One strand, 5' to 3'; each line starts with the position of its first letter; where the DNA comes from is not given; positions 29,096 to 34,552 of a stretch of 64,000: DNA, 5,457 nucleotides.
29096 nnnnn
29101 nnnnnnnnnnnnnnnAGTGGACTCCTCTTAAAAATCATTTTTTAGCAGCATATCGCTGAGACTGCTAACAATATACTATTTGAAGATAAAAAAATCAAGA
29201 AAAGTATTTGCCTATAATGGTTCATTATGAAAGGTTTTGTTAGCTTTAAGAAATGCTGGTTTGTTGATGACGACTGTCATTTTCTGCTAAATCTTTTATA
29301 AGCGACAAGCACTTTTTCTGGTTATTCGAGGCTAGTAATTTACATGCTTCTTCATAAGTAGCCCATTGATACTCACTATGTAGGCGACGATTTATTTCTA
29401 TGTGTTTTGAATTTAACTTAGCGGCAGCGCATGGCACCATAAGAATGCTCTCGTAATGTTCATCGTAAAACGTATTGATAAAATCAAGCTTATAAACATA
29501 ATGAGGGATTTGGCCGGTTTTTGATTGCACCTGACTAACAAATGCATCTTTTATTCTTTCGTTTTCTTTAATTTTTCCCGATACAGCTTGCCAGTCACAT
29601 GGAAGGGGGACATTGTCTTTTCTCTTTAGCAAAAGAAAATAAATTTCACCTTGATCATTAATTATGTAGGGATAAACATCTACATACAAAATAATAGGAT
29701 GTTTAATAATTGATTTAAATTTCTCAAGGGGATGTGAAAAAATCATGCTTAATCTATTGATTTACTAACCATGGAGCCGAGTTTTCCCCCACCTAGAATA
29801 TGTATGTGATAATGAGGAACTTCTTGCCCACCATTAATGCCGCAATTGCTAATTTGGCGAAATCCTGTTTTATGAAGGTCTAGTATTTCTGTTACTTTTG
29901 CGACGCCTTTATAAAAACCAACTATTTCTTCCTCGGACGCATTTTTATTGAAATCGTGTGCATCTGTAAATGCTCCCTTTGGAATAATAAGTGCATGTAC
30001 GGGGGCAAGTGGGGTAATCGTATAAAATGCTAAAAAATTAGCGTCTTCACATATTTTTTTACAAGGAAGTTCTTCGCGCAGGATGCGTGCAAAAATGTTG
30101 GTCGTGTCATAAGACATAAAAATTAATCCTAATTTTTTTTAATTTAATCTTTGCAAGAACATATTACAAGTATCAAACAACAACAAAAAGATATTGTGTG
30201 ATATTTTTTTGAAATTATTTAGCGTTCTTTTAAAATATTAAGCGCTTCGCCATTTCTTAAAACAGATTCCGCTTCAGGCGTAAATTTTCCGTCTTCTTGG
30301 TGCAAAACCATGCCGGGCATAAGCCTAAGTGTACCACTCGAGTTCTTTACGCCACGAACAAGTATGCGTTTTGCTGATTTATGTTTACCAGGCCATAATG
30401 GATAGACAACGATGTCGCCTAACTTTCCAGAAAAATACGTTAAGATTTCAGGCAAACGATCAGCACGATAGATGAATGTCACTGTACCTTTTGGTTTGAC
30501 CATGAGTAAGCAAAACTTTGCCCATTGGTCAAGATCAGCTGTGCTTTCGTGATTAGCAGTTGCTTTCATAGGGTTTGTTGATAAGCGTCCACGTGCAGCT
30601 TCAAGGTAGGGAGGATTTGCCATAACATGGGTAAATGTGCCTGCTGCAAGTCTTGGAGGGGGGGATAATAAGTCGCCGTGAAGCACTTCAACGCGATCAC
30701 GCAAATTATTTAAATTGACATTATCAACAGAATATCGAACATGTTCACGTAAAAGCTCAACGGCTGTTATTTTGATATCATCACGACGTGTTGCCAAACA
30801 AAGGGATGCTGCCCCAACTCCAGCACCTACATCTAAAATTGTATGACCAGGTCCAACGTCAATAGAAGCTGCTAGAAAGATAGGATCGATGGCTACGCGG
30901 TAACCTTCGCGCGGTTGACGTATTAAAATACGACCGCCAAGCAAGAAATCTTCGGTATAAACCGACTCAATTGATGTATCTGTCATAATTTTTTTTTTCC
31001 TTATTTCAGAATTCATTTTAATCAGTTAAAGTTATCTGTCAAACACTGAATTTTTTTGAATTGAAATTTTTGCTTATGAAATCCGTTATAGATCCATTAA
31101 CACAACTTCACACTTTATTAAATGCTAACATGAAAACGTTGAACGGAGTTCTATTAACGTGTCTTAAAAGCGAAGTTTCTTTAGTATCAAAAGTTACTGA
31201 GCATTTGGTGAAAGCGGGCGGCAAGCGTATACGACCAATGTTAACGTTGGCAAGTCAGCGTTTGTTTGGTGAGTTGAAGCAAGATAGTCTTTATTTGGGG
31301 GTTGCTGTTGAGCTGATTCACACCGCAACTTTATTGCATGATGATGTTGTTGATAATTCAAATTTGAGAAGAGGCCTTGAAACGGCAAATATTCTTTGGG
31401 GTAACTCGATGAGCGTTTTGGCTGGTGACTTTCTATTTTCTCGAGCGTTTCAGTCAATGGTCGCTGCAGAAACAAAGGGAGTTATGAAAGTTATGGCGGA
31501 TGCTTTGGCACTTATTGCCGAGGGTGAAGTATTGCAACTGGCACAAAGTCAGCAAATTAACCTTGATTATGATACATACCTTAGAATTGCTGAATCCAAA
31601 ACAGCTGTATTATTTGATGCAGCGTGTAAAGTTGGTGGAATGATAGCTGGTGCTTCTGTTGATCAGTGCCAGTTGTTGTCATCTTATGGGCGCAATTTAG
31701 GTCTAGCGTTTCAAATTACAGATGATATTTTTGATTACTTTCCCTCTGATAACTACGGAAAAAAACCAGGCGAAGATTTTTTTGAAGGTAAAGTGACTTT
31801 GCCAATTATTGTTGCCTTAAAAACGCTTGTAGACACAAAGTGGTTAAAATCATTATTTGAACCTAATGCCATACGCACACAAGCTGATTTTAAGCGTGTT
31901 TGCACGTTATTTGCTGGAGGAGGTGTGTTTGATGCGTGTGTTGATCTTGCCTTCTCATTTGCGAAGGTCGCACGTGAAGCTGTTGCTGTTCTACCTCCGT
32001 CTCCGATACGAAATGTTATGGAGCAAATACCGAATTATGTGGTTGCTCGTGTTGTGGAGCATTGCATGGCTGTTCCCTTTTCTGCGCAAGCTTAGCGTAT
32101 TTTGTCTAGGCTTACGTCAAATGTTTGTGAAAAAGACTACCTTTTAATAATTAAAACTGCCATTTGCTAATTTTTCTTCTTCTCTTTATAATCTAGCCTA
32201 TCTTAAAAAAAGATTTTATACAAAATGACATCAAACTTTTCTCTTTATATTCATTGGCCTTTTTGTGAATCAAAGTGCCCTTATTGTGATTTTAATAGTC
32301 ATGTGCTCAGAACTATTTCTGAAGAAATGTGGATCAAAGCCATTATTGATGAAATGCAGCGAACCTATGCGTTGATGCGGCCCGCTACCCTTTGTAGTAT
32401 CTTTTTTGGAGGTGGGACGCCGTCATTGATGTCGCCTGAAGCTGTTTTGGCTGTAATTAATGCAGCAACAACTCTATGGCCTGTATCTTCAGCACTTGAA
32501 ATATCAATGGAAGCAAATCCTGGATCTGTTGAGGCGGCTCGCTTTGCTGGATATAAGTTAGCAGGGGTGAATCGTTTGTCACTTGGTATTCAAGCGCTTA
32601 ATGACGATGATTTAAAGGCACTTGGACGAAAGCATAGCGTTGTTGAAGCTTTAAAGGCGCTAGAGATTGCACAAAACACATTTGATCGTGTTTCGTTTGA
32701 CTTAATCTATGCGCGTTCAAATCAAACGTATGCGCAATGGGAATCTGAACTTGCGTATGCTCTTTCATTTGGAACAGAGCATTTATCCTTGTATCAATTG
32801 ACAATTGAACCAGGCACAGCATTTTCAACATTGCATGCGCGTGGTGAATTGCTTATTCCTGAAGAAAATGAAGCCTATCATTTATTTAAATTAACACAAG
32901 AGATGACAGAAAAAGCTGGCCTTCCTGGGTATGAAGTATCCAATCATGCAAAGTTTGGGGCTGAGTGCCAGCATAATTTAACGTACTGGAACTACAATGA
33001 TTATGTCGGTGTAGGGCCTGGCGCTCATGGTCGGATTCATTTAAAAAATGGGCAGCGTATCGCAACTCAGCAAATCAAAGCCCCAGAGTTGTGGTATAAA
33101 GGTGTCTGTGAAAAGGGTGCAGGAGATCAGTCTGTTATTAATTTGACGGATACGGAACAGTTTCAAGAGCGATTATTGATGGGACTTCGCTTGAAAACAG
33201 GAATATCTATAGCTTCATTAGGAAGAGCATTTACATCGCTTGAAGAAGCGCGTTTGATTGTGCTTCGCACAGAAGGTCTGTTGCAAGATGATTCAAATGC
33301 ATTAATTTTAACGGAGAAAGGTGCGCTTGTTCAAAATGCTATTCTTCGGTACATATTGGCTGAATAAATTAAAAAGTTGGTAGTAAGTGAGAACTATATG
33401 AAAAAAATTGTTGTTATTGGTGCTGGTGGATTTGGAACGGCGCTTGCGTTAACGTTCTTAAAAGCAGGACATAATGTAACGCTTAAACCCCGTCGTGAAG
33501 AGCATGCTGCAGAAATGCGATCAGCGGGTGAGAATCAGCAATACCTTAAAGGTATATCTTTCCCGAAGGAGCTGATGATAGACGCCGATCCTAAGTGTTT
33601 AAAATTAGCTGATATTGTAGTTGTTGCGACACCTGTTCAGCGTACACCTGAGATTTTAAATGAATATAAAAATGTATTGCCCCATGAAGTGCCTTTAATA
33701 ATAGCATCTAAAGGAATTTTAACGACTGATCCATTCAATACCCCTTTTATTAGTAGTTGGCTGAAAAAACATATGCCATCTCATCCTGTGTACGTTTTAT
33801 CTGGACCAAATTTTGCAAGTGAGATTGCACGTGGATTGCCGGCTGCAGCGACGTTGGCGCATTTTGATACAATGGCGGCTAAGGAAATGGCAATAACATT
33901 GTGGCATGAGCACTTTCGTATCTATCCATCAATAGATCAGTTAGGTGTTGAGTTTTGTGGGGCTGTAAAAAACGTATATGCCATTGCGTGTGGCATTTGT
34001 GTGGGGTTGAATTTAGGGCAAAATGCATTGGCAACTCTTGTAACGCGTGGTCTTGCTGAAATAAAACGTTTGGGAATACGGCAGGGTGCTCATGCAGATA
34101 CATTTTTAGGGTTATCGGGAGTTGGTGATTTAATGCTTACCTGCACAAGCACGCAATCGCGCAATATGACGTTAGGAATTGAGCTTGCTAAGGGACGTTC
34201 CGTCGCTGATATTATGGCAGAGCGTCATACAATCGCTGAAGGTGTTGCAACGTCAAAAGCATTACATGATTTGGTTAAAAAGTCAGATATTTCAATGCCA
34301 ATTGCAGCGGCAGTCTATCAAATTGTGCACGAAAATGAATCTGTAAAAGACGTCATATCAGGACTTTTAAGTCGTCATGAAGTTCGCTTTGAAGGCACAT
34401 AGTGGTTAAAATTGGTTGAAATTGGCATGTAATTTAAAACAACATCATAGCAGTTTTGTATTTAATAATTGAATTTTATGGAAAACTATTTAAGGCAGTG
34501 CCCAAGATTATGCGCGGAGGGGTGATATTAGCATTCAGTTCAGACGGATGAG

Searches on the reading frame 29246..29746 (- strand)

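Call 36: search_protein_families(library=pfam, proteins=[window:29246-29746:-])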
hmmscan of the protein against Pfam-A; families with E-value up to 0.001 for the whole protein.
window:29246-29746:- (166 aa): 2 families
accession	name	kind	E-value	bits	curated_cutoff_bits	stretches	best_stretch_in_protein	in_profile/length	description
PF00293.34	NUDIX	-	1.2e-07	32.3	21.1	1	27-140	9-123/134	NUDIX domain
PF16262.11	DUF4916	-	0.0007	19.7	27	0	15-80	16-81/170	Domain of unknown function (DUF4916)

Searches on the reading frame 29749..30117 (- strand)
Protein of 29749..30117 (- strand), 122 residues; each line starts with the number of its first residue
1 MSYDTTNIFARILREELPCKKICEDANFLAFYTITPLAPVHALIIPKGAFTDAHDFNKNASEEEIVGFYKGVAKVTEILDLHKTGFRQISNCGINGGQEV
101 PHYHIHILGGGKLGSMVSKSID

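Call 36: search_protein_families(library=pfam, proteins=[window:29749-30117:-])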
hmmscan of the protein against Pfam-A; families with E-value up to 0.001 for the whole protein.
window:29749-30117:- (122 aa): 2 families
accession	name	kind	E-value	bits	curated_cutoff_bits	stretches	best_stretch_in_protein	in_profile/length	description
PF01230.28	HIT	-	3.7e-19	69.6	21.5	1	15-110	2-95/98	HIT domain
PF11969.13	DcpS_C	-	2.3e-10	41.4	24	1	8-109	3-101/114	Scavenger mRNA decapping enzyme C-term binding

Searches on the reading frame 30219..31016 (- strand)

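Call 36: search_protein_families(library=pfam, proteins=[window:30219-31016:-])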
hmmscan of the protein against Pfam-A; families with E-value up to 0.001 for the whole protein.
window:30219-31016:- (265 aa): 5 families
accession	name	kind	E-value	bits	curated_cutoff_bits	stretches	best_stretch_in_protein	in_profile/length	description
PF05175.20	MTS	-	4.2e-10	39.9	23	1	48-141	23-112/170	Methyltransferase small domain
PF02475.24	TRM5-TYW2_MTfase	-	3.3e-07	30.9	28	1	54-116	34-96/164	TRM5/TYW2 methyltransferase domain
PF13649.12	Methyltransf_25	-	1.4e-05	26.1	27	1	60-133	1-70/97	Methyltransferase domain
PF02384.22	N6_Mtase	-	5.7e-05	23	20.4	1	77-184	74-184/311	N-6 DNA Methylase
PF02353.26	CMAS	-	0.00028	20.7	27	1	52-113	58-118/273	Mycolic acid cyclopropane synthetase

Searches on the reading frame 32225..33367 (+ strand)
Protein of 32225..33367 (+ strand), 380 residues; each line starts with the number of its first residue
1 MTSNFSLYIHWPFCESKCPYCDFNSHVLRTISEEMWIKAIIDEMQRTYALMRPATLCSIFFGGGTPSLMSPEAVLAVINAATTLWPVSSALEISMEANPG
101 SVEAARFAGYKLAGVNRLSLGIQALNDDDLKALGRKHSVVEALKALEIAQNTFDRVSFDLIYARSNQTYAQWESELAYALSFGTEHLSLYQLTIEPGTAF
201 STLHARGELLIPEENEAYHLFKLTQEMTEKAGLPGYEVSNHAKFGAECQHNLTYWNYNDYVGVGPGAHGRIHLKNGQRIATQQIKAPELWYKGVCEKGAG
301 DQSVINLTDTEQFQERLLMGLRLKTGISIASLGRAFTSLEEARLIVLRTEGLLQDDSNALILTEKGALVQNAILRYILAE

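Call 36: search_protein_families(library=pfam, proteins=[window:32225-33367:+])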
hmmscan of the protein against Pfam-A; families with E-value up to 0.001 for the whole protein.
window:32225-33367:+ (380 aa): 2 families
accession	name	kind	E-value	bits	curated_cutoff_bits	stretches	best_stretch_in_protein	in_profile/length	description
PF04055.27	Radical_SAM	-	2e-18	67.6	29.5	1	8-173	1-160/166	Radical SAM superfamily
PF06969.22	HemN_C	-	2.1e-05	24.9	24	1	307-369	1-67/67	HemN C-terminal domain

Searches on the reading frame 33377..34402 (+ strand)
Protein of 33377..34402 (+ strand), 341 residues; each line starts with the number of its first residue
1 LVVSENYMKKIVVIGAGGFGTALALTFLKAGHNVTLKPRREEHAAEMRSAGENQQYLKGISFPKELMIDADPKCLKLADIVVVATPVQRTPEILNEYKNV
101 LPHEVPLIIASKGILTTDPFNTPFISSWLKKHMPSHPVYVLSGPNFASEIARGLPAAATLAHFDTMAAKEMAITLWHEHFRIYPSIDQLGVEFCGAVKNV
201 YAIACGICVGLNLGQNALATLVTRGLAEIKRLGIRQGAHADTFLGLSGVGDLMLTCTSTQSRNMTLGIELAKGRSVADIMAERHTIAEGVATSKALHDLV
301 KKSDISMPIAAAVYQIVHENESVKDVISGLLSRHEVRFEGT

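Call 36: search_protein_families(library=pfam, proteins=[window:33377-34402:+])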
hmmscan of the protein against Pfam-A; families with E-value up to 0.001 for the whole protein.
window:33377-34402:+ (341 aa): 8 families
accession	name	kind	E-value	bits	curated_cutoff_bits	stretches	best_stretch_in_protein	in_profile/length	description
PF07479.19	NAD_Gly3P_dh_C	-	2.6e-52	177.2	25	1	187-327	1-141/142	NAD-dependent glycerol-3-phosphate dehydrogenase C-terminus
PF01210.29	NAD_Gly3P_dh_N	-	9.1e-37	126.9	23.1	1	10-165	1-155/158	NAD-dependent glycerol-3-phosphate dehydrogenase N-terminus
PF20618.3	GPD_NAD_C_bact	-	1.2e-19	71.1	27.6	1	247-313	1-66/66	Bacterial GPD, NAD-dependent C-terminal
PF02558.23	ApbA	-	1.4e-09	38.1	22.2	1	11-115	1-104/150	Ketopantoate reductase PanE/ApbA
PF03807.23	F420_oxidored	-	2.8e-09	37.9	21.6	1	10-103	1-85/94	NADP oxidoreductase coenzyme F420-dependent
PF03446.21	NAD_binding_2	-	0.00026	21.5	21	0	10-71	1-57/161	NAD binding domain of 6-phosphogluconate dehydrogenase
PF01488.26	Shikimate_DH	-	0.00034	21.1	24.3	0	6-87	10-85/138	Shikimate / quinate 5-dehydrogenase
PF02737.24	3HCDH_N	-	0.00051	20.5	22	0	10-52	1-43/180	3-hydroxyacyl-CoA dehydrogenase, NAD binding domain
